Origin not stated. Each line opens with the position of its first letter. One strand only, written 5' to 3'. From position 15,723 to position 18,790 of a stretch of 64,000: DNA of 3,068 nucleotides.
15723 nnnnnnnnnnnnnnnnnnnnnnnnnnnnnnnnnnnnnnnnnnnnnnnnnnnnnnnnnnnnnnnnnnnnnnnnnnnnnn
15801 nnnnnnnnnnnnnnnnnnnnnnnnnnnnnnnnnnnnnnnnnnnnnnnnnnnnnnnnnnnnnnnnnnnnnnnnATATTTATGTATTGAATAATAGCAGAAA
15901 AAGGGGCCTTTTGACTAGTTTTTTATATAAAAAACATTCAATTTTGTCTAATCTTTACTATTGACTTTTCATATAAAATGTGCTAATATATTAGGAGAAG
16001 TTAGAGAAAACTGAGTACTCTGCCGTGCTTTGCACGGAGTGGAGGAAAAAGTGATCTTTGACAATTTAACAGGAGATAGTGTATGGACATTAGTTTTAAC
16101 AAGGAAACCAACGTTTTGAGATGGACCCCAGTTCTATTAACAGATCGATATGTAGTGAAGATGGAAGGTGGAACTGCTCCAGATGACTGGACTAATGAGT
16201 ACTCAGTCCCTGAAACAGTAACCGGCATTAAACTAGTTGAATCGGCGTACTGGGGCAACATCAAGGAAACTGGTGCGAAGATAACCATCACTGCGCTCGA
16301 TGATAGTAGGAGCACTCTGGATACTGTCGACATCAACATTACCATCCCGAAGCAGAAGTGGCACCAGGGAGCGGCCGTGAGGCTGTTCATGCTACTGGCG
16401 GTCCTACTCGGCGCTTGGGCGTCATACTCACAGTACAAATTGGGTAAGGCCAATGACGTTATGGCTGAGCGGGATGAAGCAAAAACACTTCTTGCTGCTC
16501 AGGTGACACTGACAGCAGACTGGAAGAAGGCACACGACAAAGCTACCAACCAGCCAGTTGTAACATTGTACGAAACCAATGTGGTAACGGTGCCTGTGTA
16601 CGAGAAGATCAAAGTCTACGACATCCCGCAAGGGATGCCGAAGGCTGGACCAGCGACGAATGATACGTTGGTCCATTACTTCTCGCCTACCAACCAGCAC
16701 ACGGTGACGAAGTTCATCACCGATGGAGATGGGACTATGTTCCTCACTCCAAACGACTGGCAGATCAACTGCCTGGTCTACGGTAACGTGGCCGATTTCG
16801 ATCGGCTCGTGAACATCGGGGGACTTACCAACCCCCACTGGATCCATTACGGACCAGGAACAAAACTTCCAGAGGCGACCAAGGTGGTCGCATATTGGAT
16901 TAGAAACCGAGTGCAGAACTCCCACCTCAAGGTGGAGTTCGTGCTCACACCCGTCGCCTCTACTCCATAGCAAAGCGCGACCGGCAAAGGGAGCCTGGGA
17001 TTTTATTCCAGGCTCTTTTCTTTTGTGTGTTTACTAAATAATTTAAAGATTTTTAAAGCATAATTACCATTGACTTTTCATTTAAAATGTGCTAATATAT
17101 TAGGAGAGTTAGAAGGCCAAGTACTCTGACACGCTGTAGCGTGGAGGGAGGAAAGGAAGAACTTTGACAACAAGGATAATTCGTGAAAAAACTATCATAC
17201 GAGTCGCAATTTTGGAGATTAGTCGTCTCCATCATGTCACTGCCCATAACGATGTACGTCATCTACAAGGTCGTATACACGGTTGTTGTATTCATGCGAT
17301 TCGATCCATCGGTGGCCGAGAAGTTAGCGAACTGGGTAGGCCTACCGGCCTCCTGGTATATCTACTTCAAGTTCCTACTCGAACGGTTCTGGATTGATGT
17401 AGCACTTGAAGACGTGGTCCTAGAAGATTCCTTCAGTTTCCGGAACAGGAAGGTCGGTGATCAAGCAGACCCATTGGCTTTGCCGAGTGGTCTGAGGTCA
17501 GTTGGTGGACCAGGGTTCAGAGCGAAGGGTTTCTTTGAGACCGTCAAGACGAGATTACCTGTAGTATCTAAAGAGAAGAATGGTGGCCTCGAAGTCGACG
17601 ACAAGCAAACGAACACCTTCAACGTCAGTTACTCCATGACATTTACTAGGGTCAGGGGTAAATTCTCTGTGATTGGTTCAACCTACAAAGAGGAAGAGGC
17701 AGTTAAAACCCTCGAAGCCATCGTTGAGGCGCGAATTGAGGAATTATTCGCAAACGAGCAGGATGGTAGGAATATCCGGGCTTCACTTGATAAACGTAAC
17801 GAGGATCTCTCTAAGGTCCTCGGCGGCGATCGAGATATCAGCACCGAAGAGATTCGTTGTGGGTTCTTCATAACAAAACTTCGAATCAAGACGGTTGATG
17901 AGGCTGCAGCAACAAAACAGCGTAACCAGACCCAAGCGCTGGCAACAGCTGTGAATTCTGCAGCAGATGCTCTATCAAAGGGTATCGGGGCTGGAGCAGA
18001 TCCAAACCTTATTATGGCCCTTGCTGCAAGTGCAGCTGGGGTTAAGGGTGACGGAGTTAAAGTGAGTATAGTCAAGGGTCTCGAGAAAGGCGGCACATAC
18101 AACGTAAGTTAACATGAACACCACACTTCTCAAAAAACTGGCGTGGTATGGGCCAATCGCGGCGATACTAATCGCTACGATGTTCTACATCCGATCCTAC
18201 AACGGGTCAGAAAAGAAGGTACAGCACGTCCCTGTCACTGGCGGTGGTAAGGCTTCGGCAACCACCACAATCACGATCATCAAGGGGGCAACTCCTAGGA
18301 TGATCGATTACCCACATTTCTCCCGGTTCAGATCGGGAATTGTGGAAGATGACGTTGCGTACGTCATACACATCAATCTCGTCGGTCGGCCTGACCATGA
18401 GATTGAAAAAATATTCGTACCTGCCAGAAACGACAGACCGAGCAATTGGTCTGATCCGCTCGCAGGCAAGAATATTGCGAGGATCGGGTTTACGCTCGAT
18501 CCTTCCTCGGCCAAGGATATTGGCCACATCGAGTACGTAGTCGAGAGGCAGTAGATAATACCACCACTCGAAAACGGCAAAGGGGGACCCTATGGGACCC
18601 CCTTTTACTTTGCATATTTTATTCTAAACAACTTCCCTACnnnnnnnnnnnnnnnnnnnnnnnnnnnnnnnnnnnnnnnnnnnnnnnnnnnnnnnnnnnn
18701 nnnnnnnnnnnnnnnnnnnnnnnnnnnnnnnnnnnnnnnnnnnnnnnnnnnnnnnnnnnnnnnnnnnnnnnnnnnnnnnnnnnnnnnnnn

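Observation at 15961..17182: Two paralogous promoter-leader elements with a covarying hairpin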

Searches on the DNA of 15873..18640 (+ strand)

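Call 40: search_rna_families(source=window, start=15880, end=17260, threshold=evalue, max_evalue=10, show_alignments=3)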
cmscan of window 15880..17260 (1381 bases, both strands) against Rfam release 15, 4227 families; matches with E-value up to 10: 9.
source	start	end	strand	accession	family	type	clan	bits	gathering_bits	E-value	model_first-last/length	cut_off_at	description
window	16983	17088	-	RF02449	ncr1015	Gene; sRNA;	-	23.3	60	1.6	1-121/121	no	Bacillus sRNA ncr1015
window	16986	17019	+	RF02449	ncr1015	Gene; sRNA;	-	20.2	60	6.7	84-117/121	no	Bacillus sRNA ncr1015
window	16927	17023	-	RF00516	ylbH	Cis-reg; leader;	-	19.7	50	0.17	1-122/122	no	ylbH leader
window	16987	17026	+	RF00489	ctRNA_p42d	Gene; antisense;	-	17.7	50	1.3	1-46/46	no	ctRNA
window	16988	17020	+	RF03339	mir-3047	Gene; miRNA;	-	17.5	53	3.3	1-61/61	no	mir-3047 microRNA precursor family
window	16991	17159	+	RF02527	SSRC38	Gene; sRNA;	-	17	80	3.9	1-166/166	no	Streptococcus sRNA SSRC38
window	16561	16681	+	RF00391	RtT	Cis-reg;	-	16.9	45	3.5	1-130/130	no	RtT RNA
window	16484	16540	+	RF03915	MIR5286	Gene; miRNA;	-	15.9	93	5.6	1-78/78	no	MIR5286 microRNA precursor family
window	16965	17183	+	RF02577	tsr24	Gene; sRNA;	-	13.7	50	2.9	1-238/238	no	S. aureus tsr24 small RNA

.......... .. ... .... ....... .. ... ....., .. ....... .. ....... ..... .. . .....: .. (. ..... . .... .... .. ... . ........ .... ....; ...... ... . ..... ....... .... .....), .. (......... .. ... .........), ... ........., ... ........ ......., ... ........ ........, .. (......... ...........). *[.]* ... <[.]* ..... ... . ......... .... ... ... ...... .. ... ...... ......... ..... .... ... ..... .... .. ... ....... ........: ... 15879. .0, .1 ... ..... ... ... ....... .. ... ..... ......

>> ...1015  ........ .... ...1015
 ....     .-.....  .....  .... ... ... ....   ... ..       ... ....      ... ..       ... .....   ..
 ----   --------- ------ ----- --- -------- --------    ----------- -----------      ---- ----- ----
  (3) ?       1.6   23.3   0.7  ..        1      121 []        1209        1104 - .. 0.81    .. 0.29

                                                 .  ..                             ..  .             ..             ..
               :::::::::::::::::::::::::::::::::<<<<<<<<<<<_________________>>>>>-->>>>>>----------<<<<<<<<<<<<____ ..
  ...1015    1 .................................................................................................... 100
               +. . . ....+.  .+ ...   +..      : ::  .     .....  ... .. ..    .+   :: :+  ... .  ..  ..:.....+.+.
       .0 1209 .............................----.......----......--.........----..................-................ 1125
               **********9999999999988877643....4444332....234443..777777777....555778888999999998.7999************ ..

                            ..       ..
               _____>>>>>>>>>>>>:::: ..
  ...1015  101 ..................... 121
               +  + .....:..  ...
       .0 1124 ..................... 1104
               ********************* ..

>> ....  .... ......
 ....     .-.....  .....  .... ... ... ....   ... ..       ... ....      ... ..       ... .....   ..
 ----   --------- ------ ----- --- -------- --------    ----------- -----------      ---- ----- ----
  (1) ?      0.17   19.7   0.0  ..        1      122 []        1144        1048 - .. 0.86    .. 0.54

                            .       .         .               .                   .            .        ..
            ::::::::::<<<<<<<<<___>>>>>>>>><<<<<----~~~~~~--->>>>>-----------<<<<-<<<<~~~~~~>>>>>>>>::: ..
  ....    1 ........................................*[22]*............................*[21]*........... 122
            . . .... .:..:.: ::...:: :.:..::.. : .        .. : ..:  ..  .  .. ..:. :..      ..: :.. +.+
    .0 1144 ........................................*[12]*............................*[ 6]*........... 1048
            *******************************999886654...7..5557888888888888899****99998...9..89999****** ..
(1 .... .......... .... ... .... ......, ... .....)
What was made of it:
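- On Any described RNA family (Rfam 15): In 15880-17260 at E up to 10, the only low-score matches that reach into copy B's promoter/leader (ncr1015 on the - strand, SSRC38, tsr24; 14-23 bits against gathering scores of 50-80) are full-length-model alignments that also span the ORF1 terminator; none is confined to a leader and none touches copy A (call 40).
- On RNA thermometer (ROSE / fourU): There is no Rfam ROSE or fourU match (call 40).
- There is no Rfam riboswitch or thermometer match, even at E up to 10 (call 40).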

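Call 43: build_rna_model(alignment_id=A4, structure=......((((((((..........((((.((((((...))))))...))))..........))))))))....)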
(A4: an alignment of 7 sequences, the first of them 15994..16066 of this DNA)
Model R1 built from alignment A4 (7 sequences, 73 columns); structure: as given.
model positions 73; base pairs 18; branch points 0; effective number of sequences 1.73; information 0.773 bits per position. Calibrated on 0.2 Mb of random sequence (short: E-values are rough).
structure used (alignment columns):
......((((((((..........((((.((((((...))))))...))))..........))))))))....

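Call 44: search_with_rna_model(model_id=R1, sources=[window, L002, L003, L004, L005, L006, L007, L008, L009, L010, L018, L021, L025, L026, L027], max_evalue=10, make_alignment=true, show_alignments=0)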
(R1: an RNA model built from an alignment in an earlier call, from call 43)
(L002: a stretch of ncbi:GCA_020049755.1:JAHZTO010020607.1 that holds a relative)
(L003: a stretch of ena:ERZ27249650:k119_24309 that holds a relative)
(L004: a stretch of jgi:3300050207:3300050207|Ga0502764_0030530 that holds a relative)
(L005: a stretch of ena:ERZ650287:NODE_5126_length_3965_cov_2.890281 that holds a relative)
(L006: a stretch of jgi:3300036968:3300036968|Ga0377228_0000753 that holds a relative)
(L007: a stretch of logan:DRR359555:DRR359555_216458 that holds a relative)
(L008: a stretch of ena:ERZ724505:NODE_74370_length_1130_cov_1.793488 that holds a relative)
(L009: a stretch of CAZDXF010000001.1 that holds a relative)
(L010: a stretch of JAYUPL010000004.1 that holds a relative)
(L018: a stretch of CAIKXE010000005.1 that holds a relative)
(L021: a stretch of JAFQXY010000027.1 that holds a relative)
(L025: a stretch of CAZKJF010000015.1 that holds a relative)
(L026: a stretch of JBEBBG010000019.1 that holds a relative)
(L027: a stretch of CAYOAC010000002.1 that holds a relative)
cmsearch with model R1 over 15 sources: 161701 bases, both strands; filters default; matches with E-value up to 10: 15.
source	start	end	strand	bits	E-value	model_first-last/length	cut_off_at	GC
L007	284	356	+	103.3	1.1e-19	1-73/73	no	0.44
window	15994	16066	+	102.3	1.8e-19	1-73/73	no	0.44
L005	2119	2191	+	101.9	2.1e-19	1-73/73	no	0.44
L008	57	129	+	101.2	3e-19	1-73/73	no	0.47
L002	2164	2236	+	100.9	3.5e-19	1-73/73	no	0.47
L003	4745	4817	+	100.9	3.5e-19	1-73/73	no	0.47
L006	4583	4655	+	98.7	1.1e-18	1-73/73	no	0.42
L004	1488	1559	+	69.9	2.3e-12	1-73/73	no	0.38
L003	5851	5921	+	37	3.8e-05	1-73/73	no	0.48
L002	3274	3343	+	32.4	0.00038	1-73/73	no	0.47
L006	5694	5762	+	31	0.00077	1-73/73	no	0.48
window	17103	17172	+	28.1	0.0033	1-73/73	no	0.5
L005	3225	3294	+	28.1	0.0033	1-73/73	no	0.5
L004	2545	2610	+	23.3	0.038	1-73/73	no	0.41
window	48079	48145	+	13.4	5.7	1-73/73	no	0.31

Alignment A5: 15 matches aligned to the model, 99 columns, each read 5' to 3' on its own strand. Consensus structure (alignment columns), stored with it:
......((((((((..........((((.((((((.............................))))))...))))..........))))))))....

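Call 47: search_dna_similar(query=window:15873-18640:+, collection=phages, mode=distant, max_rows=10)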
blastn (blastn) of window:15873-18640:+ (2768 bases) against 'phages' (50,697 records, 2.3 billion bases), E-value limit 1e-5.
No match.

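Call 66: search_with_rna_model(model_id=R1, sources=[L031], max_evalue=10, filters=off, show_alignments=3)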
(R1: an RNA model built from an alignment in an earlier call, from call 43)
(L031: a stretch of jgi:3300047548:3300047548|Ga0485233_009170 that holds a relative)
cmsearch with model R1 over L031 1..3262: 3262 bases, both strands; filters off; matches with E-value up to 10: 8.
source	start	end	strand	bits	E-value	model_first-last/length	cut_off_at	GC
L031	416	467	-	11.1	0.38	1-73/73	no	0.27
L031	1971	2042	+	10.3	0.56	1-73/73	no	0.43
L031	1144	1170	-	8.5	1.4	1-73/73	no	0.22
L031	2310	2350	-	6.5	3.8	1-73/73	no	0.46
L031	982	1004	-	6.4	4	1-73/73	no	0.43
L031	3130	3210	+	5.6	6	1-73/73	no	0.44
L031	2136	2186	-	5.4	6.5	1-73/73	no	0.33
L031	2864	2917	-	5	8.1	1-73/73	no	0.39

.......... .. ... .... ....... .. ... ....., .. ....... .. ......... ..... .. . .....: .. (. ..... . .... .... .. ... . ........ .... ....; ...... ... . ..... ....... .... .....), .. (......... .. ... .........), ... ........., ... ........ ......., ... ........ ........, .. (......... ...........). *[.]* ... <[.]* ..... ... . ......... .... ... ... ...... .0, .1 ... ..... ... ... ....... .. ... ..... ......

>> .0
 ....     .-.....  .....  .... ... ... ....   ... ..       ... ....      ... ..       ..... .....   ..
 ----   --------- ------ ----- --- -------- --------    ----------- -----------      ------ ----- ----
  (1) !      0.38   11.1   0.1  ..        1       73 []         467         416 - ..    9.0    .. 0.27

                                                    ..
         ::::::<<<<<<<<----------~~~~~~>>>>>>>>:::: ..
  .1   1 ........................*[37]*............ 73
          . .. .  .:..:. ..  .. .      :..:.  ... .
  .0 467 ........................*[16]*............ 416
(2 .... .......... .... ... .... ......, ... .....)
